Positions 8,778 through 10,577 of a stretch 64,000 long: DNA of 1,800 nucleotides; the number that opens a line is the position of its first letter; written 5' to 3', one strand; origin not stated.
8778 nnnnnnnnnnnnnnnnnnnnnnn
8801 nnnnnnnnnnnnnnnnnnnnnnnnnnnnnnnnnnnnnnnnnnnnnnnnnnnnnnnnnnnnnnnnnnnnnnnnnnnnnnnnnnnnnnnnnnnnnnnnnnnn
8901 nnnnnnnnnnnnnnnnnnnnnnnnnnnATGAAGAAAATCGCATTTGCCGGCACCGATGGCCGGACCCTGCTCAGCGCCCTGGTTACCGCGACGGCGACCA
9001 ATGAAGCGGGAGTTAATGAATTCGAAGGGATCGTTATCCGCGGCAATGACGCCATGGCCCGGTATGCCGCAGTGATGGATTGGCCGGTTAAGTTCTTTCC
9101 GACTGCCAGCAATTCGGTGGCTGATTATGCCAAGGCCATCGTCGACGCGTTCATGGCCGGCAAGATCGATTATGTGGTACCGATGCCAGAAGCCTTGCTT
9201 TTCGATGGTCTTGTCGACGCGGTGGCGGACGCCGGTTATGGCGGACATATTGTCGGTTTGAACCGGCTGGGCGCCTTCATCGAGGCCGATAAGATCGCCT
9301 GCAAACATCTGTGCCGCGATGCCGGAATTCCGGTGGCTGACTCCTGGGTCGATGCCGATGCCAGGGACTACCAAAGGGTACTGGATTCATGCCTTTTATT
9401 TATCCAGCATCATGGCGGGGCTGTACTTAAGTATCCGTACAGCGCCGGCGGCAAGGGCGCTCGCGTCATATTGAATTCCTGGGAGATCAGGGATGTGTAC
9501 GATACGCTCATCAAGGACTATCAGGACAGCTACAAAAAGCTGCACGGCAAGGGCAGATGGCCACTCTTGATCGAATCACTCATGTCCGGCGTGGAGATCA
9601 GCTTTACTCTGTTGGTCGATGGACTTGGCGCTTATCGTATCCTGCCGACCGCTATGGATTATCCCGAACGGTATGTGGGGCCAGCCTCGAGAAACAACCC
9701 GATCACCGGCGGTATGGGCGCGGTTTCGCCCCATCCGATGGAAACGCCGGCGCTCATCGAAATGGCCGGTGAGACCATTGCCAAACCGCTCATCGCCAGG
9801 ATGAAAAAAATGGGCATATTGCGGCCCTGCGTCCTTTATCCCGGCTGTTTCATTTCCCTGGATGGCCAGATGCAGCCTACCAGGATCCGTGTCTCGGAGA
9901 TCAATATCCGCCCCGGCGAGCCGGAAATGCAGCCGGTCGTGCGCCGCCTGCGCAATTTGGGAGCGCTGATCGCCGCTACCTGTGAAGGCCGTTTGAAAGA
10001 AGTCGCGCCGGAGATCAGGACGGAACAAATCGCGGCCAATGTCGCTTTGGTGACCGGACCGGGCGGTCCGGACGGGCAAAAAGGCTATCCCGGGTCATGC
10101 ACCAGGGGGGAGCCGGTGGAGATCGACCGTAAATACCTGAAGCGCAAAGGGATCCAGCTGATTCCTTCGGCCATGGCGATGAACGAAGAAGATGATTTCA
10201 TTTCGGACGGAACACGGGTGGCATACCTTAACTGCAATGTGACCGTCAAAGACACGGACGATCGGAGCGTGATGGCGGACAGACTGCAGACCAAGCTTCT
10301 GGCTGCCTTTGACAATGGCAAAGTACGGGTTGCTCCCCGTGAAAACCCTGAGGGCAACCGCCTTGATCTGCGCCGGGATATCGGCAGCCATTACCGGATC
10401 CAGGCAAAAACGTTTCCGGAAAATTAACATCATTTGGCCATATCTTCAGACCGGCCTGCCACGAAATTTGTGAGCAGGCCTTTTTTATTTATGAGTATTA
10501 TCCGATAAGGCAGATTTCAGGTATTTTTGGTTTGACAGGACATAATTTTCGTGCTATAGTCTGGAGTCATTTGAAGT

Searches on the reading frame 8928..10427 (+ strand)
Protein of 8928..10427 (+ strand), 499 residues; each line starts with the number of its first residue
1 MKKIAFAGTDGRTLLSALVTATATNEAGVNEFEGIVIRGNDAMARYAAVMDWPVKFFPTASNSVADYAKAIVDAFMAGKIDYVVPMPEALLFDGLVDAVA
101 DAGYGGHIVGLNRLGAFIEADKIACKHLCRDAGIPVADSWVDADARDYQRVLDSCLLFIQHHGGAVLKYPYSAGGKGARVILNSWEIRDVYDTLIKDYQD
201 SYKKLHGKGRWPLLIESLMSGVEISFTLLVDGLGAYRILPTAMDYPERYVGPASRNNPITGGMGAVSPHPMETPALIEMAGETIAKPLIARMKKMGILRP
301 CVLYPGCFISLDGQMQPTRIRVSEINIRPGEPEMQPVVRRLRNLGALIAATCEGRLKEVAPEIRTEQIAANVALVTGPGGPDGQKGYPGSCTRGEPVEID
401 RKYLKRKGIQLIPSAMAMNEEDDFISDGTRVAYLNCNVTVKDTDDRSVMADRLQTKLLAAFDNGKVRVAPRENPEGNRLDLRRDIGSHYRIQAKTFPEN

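Call 6: search_protein_families(library=pfam, proteins=[window:8928-10427:+])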
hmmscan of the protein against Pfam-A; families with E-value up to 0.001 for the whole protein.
window:8928-10427:+ (499 aa): 2 families
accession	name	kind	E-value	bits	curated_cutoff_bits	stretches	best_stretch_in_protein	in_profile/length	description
PF01071.24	GARS_A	-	9.9e-22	78.2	27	1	121-333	2-193/194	Phosphoribosylglycinamide synthetase, ATP-grasp (A) domain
PF02844.21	GARS_N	-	0.00011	23.3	29.5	1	33-119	27-100/100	Phosphoribosylglycinamide synthetase, N domain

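Call 46: search_protein_families(library=ncbifam, proteins=[window:8928-10427:+], max_evalue=0.01)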
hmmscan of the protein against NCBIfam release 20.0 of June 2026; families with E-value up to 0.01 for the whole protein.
window:8928-10427:+ (499 aa): 1 family
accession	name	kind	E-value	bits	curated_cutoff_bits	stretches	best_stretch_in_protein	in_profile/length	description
TIGR00877.1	purD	equivalog_domain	2e-45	155.4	288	1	67-433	52-386/425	phosphoribosylamine--glycine ligase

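Call 48: find_homologous_proteins(query=window:8928-10427:+, max_evalue=1e-30)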
Query window:8928-10427:+ (499 aa): 942 proteins with E <= 1e-30 among 8000 candidates; the best 120 are listed.
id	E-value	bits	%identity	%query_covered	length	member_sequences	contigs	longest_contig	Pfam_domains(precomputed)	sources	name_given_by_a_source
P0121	0.0e+0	1141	100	100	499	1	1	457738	PF01071.25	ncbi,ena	-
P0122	3.5e-245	833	73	99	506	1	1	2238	PF01071.25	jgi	-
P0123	4.3e-245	832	73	100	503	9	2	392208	PF01071.25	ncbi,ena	-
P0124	1.0e-241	821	72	100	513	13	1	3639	PF01071.25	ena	-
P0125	7.6e-241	818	72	100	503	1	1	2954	PF01071.25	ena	-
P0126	1.3e-240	818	71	100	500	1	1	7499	PF01071.25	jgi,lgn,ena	-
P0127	1.5e-240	817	73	99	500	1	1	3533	PF02844.22,PF01071.25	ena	-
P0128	1.1e-239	815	72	99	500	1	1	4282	PF02844.22,PF01071.25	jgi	-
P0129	2.1e-239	814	72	100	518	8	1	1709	PF01071.25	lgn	-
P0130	3.8e-238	810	72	100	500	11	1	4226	PF02844.22,PF01071.25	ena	-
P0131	5.0e-238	809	71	99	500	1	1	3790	PF01071.25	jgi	jgi:phosphoribosylamine--glycine ligase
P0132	5.2e-238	809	71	99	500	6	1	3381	PF01071.25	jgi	jgi:phosphoribosylamine--glycine ligase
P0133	6.8e-238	809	71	99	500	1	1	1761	PF01071.25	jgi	jgi:phosphoribosylamine--glycine ligase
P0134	1.0e-237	808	72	99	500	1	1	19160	PF01071.25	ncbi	-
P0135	1.3e-237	808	71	99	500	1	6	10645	PF01071.25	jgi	jgi:phosphoribosylamine--glycine ligase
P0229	1.3e-231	788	68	100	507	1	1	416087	PF01071.25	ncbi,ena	-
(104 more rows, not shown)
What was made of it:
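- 8928..10427 (+): purD-like gene (499 aa) driven by copy B. Calls 6, 46, 48.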

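Call 49: find_encoding_contigs(protein=P0123, flank=10000, max_places=2)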
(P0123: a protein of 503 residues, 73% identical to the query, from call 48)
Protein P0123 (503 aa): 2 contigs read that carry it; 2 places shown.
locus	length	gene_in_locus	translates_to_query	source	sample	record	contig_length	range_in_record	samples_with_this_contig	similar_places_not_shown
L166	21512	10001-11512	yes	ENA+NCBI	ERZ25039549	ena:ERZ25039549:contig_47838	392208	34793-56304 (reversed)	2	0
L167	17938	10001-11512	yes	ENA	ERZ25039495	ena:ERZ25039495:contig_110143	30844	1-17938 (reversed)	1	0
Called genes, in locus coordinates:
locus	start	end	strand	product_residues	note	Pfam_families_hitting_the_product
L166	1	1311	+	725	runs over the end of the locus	PF00270:DEAD, PF04851:ResIII, PF13401:AAA_22 (faint), PF22527:DEXQc_Suv3 (weak), PF08148:DSHCT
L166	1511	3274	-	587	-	PF00989:PAS, PF08448:PAS_4, PF13188:PAS_8 (weak), PF13426:PAS_9, PF08447:PAS_3 (weak), PF02518:HATPase_c, PF00072:Response_reg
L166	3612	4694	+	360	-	PF13181:TPR_8 (faint), PF13371:TPR_9 (faint), PF13414:TPR_11 (faint), PF13431:TPR_17 (faint), PF00515:TPR_1, PF07719:TPR_2 (weak), PF05036:SPOR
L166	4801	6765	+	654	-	PF23914:TPR_CcmH_CycH, PF13414:TPR_11, PF00515:TPR_1, PF07719:TPR_2, PF13424:TPR_12, PF13432:TPR_16, PF14559:TPR_19, PF00515:TPR_1, +28 more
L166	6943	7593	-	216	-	PF01300:Sua5_yciO_yrdC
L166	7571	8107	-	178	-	PF00731:AIRC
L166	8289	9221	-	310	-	PF01820:Dala_Dala_lig_N, PF02655:ATP-grasp_3, PF14397:ATPgrasp_ST (faint), PF02222:ATP-grasp, PF02786:CPSase_L_D2 (weak), PF07478:Dala_Dala_lig_C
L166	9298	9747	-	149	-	PF09350:DJC28_CD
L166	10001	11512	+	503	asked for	PF01071:GARS_A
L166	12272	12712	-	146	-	PF20172:DUF6538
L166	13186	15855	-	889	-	PF13717:Zn_ribbon_4, PF13719:Zn_ribbon_5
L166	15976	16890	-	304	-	PF00226:DnaJ, PF01556:DnaJ_C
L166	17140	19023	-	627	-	PF01134:GIDA, PF07992:Pyr_redox_2 (weak), PF12831:FAD_oxidored, PF21680:GIDA_C_1st, PF13932:SAM_GIDA_C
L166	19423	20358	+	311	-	PF04055:Radical_SAM, PF16199:Radical_SAM_C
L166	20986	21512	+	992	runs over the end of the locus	PF00072:Response_reg (faint), PF19027:DUF5752 (faint), PF01326:PPDK_N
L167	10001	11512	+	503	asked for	PF01071:GARS_A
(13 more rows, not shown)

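Call 50: find_encoding_contigs(protein=P0229, flank=10000, max_places=2)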
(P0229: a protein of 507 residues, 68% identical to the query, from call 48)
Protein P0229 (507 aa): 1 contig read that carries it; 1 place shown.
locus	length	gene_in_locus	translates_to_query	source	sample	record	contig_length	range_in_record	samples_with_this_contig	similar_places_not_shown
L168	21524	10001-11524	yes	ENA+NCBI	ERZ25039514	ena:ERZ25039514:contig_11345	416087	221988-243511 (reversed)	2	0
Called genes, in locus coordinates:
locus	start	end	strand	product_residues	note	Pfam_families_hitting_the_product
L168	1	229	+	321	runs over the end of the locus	PF16868:NMT1_3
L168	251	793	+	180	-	PF08905:DUF1850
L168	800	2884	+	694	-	PF06808:DctM, PF11874:DUF3394 (weak)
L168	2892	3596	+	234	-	PF00027:cNMP_binding, PF13545:HTH_Crp_2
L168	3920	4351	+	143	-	PF04972:BON, PF01476:LysM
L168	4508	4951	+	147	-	PF13686:DrsE_2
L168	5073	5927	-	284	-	PF04228:Zn_peptidase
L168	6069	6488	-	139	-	-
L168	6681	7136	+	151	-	PF00041:fn3 (weak)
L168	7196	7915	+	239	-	-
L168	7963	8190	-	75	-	PF00152:tRNA-synt_2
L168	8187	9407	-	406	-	PF01336:tRNA_anti-codon, PF00152:tRNA-synt_2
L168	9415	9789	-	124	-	PF09350:DJC28_CD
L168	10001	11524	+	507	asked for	PF01071:GARS_A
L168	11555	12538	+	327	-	PF08240:ADH_N, PF00107:ADH_zinc_N, PF13602:ADH_zinc_N_2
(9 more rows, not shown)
